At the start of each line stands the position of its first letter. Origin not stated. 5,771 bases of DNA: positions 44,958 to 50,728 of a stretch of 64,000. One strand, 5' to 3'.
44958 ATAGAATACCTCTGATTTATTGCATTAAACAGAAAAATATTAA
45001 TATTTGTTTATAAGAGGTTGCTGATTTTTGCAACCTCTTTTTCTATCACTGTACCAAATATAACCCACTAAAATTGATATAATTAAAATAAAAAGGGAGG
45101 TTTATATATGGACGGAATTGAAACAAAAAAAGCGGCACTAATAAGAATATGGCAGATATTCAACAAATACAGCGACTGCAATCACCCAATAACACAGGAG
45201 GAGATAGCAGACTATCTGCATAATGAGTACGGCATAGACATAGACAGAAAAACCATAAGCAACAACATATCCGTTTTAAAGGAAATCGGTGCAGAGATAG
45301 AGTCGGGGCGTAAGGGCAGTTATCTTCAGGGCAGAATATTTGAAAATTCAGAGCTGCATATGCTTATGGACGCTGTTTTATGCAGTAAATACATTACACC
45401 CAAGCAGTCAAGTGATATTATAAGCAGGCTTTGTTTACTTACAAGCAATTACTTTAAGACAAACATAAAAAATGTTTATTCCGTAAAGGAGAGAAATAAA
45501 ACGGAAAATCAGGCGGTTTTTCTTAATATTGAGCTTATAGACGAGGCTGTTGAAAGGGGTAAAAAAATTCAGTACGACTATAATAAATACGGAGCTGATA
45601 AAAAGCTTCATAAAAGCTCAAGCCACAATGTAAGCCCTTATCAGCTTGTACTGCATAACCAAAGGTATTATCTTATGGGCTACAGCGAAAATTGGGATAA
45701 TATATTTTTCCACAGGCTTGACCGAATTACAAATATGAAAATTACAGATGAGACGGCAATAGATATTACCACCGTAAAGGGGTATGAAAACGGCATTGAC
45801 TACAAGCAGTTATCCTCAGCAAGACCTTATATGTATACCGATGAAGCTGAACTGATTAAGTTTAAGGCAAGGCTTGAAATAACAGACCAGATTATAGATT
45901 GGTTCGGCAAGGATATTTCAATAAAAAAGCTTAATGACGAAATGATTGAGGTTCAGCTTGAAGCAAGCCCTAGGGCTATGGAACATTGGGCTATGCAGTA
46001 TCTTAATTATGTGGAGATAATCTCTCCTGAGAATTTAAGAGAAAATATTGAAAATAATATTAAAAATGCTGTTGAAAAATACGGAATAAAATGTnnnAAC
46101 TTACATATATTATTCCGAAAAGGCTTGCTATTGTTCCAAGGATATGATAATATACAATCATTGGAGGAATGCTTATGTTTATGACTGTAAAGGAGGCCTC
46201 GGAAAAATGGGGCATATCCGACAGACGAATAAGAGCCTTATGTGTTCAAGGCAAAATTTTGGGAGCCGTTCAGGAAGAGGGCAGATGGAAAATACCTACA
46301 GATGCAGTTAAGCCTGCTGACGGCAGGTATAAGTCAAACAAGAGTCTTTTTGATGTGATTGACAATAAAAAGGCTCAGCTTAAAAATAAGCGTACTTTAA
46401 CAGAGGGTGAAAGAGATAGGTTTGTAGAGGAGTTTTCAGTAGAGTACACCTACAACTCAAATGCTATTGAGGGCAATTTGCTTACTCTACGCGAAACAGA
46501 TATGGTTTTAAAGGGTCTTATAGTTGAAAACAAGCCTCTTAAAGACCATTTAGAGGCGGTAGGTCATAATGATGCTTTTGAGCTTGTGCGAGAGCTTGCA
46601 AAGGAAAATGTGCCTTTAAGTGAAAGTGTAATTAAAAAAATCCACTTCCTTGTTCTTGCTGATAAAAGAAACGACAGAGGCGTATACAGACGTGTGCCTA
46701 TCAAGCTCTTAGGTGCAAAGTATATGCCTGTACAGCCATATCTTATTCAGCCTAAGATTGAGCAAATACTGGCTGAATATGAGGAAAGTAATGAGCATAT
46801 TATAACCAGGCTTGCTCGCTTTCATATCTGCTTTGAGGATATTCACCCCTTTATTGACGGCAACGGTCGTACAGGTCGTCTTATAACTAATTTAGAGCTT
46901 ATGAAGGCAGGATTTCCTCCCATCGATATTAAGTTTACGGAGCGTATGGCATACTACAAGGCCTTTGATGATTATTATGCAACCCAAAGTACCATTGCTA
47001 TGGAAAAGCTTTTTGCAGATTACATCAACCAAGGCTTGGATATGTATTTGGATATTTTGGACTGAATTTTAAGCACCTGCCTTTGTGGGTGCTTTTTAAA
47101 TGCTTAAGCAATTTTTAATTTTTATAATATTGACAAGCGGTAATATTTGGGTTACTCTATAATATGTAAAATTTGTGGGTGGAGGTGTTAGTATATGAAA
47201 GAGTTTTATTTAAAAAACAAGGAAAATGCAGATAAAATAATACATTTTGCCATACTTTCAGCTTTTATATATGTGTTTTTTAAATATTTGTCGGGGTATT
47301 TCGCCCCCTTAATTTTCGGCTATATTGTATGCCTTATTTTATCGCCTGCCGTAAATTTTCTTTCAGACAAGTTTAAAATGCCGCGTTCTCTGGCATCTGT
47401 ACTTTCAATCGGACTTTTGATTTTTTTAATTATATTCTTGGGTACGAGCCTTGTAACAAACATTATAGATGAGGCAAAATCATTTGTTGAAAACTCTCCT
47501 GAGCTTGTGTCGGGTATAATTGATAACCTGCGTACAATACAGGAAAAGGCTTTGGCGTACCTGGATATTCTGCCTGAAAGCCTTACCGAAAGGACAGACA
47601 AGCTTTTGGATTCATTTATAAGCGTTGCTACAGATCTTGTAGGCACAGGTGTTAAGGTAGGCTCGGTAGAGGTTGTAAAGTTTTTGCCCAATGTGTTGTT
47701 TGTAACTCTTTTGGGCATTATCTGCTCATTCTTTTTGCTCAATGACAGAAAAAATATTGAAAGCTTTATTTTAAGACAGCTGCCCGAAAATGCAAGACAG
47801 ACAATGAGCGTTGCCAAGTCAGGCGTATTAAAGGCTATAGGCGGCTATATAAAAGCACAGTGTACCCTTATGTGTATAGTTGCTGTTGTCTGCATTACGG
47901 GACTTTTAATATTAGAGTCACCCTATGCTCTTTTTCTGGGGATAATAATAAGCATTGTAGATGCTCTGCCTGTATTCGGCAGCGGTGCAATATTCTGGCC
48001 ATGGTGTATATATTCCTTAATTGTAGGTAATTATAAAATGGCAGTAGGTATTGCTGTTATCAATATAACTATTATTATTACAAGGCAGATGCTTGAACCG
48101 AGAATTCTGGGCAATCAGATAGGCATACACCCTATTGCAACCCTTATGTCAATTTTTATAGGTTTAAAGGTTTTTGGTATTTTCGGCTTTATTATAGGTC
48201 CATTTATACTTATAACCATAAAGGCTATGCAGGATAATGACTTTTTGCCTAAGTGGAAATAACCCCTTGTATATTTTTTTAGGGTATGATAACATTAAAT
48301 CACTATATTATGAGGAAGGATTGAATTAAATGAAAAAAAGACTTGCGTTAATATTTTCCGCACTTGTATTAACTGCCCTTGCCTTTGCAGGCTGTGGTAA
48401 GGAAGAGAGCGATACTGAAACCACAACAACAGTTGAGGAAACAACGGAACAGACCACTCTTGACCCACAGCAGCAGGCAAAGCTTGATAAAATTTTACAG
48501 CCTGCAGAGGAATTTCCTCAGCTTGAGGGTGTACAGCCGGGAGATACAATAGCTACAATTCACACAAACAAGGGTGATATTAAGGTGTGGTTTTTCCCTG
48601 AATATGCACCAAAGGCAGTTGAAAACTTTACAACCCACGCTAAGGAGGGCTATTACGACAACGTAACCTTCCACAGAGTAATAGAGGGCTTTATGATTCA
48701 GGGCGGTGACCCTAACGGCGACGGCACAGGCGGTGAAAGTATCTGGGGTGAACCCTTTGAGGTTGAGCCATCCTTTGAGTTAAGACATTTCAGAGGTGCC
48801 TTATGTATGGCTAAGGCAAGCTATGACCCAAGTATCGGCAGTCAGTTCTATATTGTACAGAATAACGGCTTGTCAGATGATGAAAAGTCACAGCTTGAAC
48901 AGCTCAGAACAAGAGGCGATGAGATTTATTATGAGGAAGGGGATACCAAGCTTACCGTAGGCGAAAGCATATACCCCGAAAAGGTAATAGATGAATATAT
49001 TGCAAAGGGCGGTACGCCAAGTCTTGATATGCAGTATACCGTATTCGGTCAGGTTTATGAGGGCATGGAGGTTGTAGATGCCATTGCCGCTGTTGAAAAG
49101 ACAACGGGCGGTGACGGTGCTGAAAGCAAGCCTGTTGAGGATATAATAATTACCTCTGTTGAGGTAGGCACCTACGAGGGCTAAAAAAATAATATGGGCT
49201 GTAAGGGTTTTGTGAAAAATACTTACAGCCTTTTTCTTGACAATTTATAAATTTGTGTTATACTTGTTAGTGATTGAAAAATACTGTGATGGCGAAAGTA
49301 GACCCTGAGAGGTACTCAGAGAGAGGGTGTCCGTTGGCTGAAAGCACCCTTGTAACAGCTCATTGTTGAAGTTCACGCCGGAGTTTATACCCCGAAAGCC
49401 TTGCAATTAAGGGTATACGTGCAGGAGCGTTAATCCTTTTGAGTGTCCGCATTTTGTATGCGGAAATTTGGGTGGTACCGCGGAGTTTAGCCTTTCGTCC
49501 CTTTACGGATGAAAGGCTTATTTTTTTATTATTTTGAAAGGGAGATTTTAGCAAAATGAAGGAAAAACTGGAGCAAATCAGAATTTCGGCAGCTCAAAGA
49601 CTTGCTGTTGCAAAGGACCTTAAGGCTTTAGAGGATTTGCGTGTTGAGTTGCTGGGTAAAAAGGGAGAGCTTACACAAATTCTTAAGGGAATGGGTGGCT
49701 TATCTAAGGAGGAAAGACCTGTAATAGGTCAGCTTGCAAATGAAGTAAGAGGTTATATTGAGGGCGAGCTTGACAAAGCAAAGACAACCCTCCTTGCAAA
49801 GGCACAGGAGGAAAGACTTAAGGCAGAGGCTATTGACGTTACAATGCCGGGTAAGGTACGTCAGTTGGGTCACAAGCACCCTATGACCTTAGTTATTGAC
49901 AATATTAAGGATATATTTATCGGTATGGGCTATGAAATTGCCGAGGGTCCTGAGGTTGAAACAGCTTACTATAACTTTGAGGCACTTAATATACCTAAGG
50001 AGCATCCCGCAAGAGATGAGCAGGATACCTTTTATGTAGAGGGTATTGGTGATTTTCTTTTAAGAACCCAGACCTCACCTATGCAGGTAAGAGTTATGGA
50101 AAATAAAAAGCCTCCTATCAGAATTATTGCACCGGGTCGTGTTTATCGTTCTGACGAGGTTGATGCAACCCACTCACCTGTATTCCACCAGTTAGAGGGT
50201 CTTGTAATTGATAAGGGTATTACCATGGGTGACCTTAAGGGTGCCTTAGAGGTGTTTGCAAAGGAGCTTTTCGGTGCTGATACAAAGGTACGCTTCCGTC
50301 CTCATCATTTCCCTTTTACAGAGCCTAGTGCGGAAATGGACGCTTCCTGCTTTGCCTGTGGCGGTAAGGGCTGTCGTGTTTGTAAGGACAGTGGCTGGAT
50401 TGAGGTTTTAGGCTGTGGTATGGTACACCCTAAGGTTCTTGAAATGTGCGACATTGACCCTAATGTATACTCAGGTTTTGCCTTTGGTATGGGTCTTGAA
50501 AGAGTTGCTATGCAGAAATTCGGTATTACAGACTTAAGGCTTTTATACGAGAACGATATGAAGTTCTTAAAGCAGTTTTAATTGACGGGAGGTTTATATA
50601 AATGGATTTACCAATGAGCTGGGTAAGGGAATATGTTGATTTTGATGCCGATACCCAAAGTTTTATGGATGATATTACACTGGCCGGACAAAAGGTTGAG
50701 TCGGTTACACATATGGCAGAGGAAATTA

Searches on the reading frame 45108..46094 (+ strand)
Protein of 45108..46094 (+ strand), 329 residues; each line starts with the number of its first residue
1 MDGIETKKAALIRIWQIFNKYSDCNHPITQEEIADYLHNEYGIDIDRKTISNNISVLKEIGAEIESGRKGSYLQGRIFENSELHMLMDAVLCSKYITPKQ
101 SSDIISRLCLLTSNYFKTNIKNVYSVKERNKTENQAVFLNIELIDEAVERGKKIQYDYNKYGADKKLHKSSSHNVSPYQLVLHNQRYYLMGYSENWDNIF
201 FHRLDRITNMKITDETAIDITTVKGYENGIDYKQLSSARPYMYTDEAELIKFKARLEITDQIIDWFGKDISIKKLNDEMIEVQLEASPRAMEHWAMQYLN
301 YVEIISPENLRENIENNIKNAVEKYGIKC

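Call 10: search_protein_families(library=pfam, proteins=[window:45108-46094:+], max_evalue=1e-10)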
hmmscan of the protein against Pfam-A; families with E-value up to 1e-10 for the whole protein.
window:45108-46094:+ (329 aa): 1 family
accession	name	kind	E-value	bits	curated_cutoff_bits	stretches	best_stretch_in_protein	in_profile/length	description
PF13280.12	WYL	-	2e-11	44.2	21.8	1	141-211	3-69/70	WYL domain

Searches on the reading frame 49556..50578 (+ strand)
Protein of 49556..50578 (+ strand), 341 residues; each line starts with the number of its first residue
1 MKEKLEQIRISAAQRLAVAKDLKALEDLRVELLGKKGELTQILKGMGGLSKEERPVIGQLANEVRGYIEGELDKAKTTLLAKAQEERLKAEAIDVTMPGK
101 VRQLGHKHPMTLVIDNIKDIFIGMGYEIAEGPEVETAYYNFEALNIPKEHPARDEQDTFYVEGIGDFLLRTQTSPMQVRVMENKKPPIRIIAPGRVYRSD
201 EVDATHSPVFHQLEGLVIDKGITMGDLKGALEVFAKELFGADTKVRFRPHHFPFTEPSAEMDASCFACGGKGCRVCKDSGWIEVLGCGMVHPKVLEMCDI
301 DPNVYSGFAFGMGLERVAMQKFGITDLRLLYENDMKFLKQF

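Call 10: search_protein_families(library=pfam, proteins=[window:49556-50578:+], max_evalue=1e-10)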
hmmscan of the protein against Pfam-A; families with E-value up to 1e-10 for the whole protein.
window:49556-50578:+ (341 aa): 2 families
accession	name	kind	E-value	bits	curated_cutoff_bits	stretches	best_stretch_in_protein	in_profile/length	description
PF01409.25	tRNA-synt_2d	-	7.1e-106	353.6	19.8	1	93-341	2-246/246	tRNA synthetases class II core domain (F)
PF02912.23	Phe_tRNA-synt_N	-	6.4e-24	84.1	22.3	1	20-88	1-69/69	Aminoacyl tRNA synthetase class II, N-terminal domain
